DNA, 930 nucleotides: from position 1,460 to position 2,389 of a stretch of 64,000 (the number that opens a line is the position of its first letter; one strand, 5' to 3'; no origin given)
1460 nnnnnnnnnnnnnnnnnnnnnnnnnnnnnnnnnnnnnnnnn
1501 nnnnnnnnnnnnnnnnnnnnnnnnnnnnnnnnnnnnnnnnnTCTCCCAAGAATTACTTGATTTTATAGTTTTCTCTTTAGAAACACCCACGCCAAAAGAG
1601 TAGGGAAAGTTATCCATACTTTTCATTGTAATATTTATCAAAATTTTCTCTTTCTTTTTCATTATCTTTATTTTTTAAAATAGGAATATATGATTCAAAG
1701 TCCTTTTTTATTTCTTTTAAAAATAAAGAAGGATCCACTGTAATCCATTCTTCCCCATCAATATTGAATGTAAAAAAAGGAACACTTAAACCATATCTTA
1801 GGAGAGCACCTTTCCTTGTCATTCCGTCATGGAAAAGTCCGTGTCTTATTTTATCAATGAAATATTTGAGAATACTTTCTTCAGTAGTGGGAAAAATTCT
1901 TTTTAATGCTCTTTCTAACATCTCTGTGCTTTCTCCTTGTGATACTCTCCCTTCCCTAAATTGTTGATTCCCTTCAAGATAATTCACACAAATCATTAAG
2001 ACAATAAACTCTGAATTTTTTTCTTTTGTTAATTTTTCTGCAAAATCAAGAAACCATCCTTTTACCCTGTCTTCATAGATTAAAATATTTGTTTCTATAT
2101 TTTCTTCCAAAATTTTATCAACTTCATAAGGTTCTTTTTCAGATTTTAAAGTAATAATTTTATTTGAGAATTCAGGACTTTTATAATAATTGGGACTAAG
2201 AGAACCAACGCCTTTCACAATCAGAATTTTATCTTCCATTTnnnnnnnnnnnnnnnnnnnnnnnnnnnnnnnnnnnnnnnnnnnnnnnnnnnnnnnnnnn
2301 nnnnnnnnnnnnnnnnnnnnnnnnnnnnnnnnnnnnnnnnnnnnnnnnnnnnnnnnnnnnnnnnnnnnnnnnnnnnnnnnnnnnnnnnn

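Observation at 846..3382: Four-gene minus-strand operon: membrane protein, PD-(D/E)xK nuclease-like, HEPN-like, Zn-ribbon/Abi-type HEPN. Candidate novel defence or abortive-infection module.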

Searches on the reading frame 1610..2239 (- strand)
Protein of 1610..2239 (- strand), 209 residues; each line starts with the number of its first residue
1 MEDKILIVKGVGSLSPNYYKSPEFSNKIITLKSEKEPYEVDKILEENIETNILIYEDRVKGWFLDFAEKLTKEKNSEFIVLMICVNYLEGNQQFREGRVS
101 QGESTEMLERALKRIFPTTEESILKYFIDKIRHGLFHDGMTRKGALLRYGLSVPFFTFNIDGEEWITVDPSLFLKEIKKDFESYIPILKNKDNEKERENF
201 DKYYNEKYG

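Call 3: search_protein_families(library=pfam, proteins=[window:1610-2239:-], max_evalue=1)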
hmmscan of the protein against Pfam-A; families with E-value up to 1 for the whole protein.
window:1610-2239:- (209 aa): 0 families

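Call 4: search_protein_families(library=padloc, proteins=[window:1610-2239:-], max_evalue=1)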
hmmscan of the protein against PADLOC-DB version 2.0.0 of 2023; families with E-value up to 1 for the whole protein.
window:1610-2239:- (209 aa): 0 families

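Call 5: search_protein_families(library=ncbifam, proteins=[window:1610-2239:-], max_evalue=1)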
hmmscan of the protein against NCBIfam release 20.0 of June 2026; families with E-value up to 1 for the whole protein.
window:1610-2239:- (209 aa): 0 families

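Call 10: search_protein_families(library=phrogs, proteins=[window:1610-2239:-], max_evalue=0.1)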
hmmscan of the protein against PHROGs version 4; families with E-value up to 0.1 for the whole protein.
window:1610-2239:- (209 aa): 0 families

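Call 27: find_homologous_proteins(query=window:1610-2239:-, max_evalue=0.01)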
Query window:1610-2239:- (209 aa): 62 proteins with E <= 0.01 among 325 candidates.
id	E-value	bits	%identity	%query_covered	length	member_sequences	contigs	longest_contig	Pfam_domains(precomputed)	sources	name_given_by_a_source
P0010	2.5e-133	460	100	100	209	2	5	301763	-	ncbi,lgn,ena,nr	ncbi:hypothetical protein KAI04_00020 [Candidatus Pacearchaeota archaeon]|nr:hypothetical protein [C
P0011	5.6e-107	374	82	100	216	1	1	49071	-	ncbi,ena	-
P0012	3.4e-98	345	74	100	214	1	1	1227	-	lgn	-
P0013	2.3e-95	336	71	100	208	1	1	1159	-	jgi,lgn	-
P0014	7.1e-94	331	71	100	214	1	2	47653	-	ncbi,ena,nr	ncbi:MAG: hypothetical protein IIA87_05055 [Nanoarchaeota archaeon]|nr:hypothetical protein [Nanoarc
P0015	1.2e-93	331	71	97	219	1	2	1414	-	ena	-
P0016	1.9e-93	330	71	97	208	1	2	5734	-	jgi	-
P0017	5.2e-93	328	70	100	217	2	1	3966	-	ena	-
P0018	4.9e-92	325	69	100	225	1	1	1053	-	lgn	-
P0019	1.5e-89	317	69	100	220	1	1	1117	-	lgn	-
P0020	2.2e-87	310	68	100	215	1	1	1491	-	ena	-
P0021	1.5e-85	304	65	100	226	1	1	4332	-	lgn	-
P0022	4.6e-85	302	68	95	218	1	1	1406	-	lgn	-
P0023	6.0e-84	299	64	100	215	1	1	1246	-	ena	-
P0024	2.9e-83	297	64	100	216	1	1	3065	-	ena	-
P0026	3.8e-81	290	63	100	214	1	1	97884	-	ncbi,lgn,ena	-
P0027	1.3e-79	285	62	100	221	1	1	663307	-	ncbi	-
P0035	2.9e-60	221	53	95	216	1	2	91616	-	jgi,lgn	jgi:hypothetical protein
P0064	1.2e-25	108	38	75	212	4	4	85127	-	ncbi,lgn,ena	ncbi:MAG: hypothetical protein AABX47_01490 [Nanoarchaeota archaeon]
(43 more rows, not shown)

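Call 28: find_encoding_contigs(protein=P0011, flank=8000, max_places=2)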
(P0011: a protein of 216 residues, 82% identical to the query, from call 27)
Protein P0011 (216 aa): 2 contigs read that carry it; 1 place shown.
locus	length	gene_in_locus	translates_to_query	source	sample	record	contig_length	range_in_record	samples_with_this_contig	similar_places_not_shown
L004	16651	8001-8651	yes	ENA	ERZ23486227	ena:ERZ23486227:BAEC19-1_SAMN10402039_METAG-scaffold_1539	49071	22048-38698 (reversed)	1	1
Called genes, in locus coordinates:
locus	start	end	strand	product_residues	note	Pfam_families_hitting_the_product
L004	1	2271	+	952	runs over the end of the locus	PF02463:SMC_N, PF13175:AAA_15 (weak), PF13476:AAA_23, PF13304:AAA_21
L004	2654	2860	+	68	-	PF15919:HicB_lk_antitox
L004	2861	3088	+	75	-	PF07927:HicA_toxin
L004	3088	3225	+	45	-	-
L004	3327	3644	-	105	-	-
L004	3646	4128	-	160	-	-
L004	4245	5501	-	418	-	PF11614:FixG_C (faint)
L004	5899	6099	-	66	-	-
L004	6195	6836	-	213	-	-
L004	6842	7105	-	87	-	-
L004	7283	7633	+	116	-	-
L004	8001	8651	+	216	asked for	-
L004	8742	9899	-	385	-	PF13662:Toprim_4, PF01751:Toprim (weak), PF13155:Toprim_2 (weak)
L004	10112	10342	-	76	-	-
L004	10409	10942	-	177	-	-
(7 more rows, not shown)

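Call 29: find_encoding_contigs(protein=P0027, flank=8000, max_places=2)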
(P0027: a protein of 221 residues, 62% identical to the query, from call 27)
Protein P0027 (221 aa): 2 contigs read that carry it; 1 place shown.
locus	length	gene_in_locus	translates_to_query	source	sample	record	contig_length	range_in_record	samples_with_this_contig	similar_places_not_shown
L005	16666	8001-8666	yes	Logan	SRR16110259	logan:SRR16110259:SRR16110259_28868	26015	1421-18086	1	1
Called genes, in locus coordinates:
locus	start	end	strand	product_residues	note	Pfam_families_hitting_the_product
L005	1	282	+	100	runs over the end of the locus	-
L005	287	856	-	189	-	PF01966:HD (weak)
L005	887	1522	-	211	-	PF01694:Rhomboid, PF08551:DUF1751 (weak)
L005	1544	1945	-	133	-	-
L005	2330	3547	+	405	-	PF01409:tRNA-synt_2d (weak), PF13393:tRNA-synt_His, PF00152:tRNA-synt_2 (weak), PF00587:tRNA-synt_2b (weak), PF03129:HGTP_anticodon (weak)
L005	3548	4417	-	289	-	PF02616:SMC_ScpA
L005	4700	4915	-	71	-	PF01599:Ribosomal_S27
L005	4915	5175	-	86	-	PF01282:Ribosomal_S24e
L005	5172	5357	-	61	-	PF06093:Spt4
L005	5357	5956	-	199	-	PF03876:SHS2_Rpb7-N, PF00575:S1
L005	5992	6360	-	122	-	PF18477:PIN_9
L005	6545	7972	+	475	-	PF13948:DUF4215 (faint)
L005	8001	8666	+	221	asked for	-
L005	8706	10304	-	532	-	PF00082:Peptidase_S8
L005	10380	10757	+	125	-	-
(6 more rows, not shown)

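Call 30: find_encoding_contigs(protein=P0035, flank=8000, max_places=2)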
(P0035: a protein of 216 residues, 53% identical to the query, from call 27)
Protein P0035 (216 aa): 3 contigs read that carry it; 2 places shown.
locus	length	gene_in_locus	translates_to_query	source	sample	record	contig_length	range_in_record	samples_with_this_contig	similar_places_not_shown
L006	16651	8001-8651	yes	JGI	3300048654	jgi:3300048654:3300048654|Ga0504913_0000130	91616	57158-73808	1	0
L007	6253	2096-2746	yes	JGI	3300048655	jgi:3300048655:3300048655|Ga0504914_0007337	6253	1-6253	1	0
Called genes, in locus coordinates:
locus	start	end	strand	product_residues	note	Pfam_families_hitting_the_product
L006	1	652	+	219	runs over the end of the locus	-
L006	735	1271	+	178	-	-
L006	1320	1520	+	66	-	-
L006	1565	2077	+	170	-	-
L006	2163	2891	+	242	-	PF13489:Methyltransf_23, PF07021:MetW (weak), PF08241:Methyltransf_11, PF13649:Methyltransf_25 (weak)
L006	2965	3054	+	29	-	-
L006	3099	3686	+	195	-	-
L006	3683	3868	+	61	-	PF26477:DUF8150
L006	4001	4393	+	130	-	-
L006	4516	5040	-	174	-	-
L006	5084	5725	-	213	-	PF18765:Polbeta, PF01909:NTP_transf_2 (weak)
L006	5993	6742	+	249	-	-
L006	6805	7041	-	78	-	-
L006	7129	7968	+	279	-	-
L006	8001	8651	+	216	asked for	-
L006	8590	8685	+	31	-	-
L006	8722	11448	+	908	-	PF04313:HSDR_N (faint), PF20464:MmeI_N (weak), PF13588:HSDR_N_2 (weak), PF02384:N6_Mtase, PF20473:MmeI_Mtase, PF01170:UPF0020 (weak), PF07669:Eco57I, PF12950:TaqI_C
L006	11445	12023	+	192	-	-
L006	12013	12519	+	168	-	PF00565:SNase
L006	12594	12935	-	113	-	PF10049:DUF2283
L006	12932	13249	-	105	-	-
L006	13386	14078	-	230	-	PF21708:Glyco_hydro_59_C (weak), PF07589:PEP_exosort_dom (weak)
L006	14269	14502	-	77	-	-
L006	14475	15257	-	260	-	PF01909:NTP_transf_2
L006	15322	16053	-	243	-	PF13091:PLDc_2, PF00614:PLDc (weak)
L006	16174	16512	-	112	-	-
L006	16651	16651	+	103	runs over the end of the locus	-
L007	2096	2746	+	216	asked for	-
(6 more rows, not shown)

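Call 31: find_encoding_contigs(protein=P0064, flank=8000, max_places=2)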
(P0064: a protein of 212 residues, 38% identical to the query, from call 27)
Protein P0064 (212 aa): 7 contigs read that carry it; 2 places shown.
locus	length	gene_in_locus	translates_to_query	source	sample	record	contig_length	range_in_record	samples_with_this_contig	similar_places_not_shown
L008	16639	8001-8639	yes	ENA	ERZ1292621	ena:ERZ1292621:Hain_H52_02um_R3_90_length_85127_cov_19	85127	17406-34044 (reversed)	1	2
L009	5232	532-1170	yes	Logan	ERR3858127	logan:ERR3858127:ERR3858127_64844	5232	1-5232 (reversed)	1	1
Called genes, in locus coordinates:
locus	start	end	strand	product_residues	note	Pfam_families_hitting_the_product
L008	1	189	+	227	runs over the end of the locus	-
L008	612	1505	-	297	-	-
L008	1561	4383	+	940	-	PF04313:HSDR_N (weak), PF00270:DEAD, PF04851:ResIII, PF18766:SWI2_SNF2, PF00271:Helicase_C, PF08463:EcoEI_R_C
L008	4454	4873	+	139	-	-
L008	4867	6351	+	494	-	PF12161:HsdM_N, PF02384:N6_Mtase, PF01170:UPF0020, PF07669:Eco57I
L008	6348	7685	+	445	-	-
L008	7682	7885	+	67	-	-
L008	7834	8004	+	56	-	-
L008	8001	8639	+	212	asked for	-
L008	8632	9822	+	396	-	PF01420:Methylase_S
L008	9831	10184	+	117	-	-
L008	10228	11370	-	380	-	-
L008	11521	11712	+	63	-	-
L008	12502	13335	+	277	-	PF02498:Bro-N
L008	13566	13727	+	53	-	-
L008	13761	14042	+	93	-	-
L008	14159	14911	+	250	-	PF02810:SEC-C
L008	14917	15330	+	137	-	-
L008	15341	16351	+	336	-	PF07719:TPR_2 (faint), PF12895:ANAPC3 (faint), PF13174:TPR_6 (faint), PF13176:TPR_7 (faint), PF13181:TPR_8 (faint), PF13374:TPR_10 (faint), PF13414:TPR_11 (faint), PF13424:TPR_12 (faint), +12 more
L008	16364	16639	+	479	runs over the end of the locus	-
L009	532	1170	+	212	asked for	-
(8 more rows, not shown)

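Call 46: find_related_loci(query=A1, collection=viral_contigs, flank=5000)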
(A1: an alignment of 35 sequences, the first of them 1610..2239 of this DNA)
Query A1 (209 aa) in viral_contigs; peptide patterns used: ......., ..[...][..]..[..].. (x = any residue, [..] = any of these).
46 stretches matched a pattern; 1 encode a relative of the query (tblastn E <= 1e-3); 1 distinct loci.
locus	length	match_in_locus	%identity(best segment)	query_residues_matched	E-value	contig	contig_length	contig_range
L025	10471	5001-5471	40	47-204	3e-27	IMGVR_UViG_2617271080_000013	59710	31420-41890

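Call 49: predict_structure(alignment_id=A1)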
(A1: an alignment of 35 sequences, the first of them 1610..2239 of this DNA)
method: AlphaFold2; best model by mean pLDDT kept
length: 209 residues; sequences in the alignment: 35
mean_pLDDT: 92.7   pTM: 0.86
mean pLDDT of the five models: 92.7, 92.1, 91.1, 90.7, 90.0
residues with pLDDT >= 90: 169; 70-90: 34; 50-70: 4; < 50: 2
segments of 3 or more residues with pLDDT < 50: none
pLDDT, mean of each block of 10 residues (from residue 1): 64 92 89 84 95 97 95 94 95 97 94 97 96 86 94 96 96 98 98 98 93
secondary structure, 60 per line:
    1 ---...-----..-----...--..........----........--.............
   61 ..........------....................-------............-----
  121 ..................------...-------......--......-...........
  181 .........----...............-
elements in order: E4-6 E19-21 E24-33 E38-45 H48-70 H77-96 H104-115 H121-138 E145-147 E155-160 E163-168 H170-189 H194-208

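Call 64: search_protein_families(library=pfam, alignment_id=A1, max_evalue=0.01)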
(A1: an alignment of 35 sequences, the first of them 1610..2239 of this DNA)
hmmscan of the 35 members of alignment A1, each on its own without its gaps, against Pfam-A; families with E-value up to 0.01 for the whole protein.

A. member 1, window:1610-2239:- (209 aa): 0 families

B. families by the number of members that match (of 35 scanned): 2 families
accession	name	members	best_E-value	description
PF01369.25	Sec7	1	0.00093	Sec7 domain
PF03789.18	ELK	1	0.0045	ELK domain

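Call 67: search_solved_structures(query=A1, max_evalue=10)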
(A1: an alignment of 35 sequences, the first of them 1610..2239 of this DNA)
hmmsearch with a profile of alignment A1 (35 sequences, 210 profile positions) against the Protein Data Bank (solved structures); distinct sequences matched with E-value up to 10: 0.

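Call 72: find_encoding_contigs(protein=P0014, flank=6000, max_places=2)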
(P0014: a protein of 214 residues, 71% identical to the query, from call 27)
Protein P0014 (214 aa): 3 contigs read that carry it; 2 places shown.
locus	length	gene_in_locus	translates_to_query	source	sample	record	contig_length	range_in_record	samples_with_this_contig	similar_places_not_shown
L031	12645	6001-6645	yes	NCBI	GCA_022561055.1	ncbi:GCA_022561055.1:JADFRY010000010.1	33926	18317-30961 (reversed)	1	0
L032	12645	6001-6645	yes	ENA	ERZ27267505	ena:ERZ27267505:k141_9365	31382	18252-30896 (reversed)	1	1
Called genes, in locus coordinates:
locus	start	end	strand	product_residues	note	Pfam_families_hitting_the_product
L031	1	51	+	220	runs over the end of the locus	-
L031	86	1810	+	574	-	PF00009:GTP_EFTU, PF01926:MMR_HSR1, PF11987:IF-2, PF14578:GTP_EFTU_D4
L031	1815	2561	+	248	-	PF13091:PLDc_2, PF00614:PLDc (weak)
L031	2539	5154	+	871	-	PF01443:Viral_helicase1 (faint), PF13086:AAA_11, PF13245:AAA_19, PF13604:AAA_30, PF13087:AAA_12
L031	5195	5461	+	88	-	-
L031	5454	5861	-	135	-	PF01850:PIN (weak)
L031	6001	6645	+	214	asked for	-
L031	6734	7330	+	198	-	PF01092:Ribosomal_S6e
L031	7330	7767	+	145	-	-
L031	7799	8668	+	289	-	-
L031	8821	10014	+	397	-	PF00009:GTP_EFTU, PF01926:MMR_HSR1 (weak), PF10662:PduV-EutP (faint), PF03193:RsgA_GTPase (weak), PF09173:eIF2_C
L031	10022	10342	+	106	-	-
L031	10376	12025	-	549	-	PF01565:FAD_binding_4, PF02913:FAD-oxidase_C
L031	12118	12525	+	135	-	-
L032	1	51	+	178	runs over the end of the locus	?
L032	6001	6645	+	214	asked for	-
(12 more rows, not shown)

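Call 74: find_encoding_contigs(protein=P0026, flank=6000, max_places=2)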
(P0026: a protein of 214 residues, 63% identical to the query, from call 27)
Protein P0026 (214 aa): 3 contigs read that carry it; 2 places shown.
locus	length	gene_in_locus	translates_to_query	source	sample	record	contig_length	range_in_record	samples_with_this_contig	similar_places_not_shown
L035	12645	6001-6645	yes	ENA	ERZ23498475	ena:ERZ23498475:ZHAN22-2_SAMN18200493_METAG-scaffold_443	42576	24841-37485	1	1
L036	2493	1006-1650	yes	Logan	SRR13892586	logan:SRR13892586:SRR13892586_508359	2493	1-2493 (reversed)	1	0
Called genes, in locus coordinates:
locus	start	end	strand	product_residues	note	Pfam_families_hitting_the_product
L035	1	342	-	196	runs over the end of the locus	PF01909:NTP_transf_2 (weak), PF18765:Polbeta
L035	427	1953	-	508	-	PF00437:T2SSE, PF27713:UCP018868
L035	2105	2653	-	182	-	-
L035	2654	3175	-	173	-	-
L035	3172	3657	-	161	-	-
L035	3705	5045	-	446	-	PF05048:NosD (weak), PF13229:Beta_helix (faint)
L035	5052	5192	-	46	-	-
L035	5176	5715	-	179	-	-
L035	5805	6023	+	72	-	-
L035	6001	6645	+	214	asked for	-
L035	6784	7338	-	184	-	-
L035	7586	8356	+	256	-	PF01261:AP_endonuc_2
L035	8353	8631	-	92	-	PF24434:DUF7557 (weak)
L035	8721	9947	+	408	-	PF11614:FixG_C (faint)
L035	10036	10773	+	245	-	-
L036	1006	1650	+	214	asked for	-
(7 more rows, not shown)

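Call 85: search_protein_families(library=pfam, proteins=[L006:7129-7968:+, L008:6348-7685:+], max_evalue=0.01)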
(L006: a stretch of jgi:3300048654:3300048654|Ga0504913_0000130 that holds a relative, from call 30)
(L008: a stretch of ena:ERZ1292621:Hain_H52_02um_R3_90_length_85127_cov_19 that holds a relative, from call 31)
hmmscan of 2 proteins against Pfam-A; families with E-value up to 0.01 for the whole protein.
L006:7129-7968:+ (279 aa): 0 families

L008:6348-7685:+ (445 aa): 13 families
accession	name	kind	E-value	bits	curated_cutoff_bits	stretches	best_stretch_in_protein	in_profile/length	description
PF13749.12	HATPase_c_4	-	1.5e-17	63.8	26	1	280-342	3-66/89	Putative ATP-dependent DNA helicase recG C-terminal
PF04326.19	SLFN_AlbA_2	-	1.2e-14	55.3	25.3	1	5-115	1-117/118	Schlafen, AlbA_2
PF13412.12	HTH_24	-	3.8e-08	33.2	21.9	1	386-431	3-48/48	Winged helix-turn-helix DNA-binding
PF12802.13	MarR_2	-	1.7e-05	25.3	27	1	384-434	3-54/61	MarR family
PF21715.3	CggR_N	-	6.2e-05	23.1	30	1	387-431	4-48/71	CggR N-terminal DNA binding domain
PF08279.18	HTH_11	-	6.9e-05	23.1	25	1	388-428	2-43/55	HTH domain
PF08220.18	HTH_DeoR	-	0.00047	20.3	21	1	388-433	2-47/57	DeoR-like helix-turn-helix domain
PF13338.12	AbiEi_4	-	0.00055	20.4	25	1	390-435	2-43/49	Transcriptional regulator, AbiEi antitoxin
PF13730.12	HTH_36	-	0.00085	19.5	25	0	405-430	30-55/55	Helix-turn-helix domain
PF13404.12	HTH_AsnC-type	-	0.0023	18.2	27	1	389-424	6-41/42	AsnC-type helix-turn-helix domain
PF04703.18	FaeA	-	0.0071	17.1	20.7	0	390-438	4-53/62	FaeA-like protein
PF03477.21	ATP-cone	-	0.0074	17.2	25.8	0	52-111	30-85/88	ATP cone domain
PF25212.1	HVO_A0114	-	0.0093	16.2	27.6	0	378-432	14-68/84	HVO_A0114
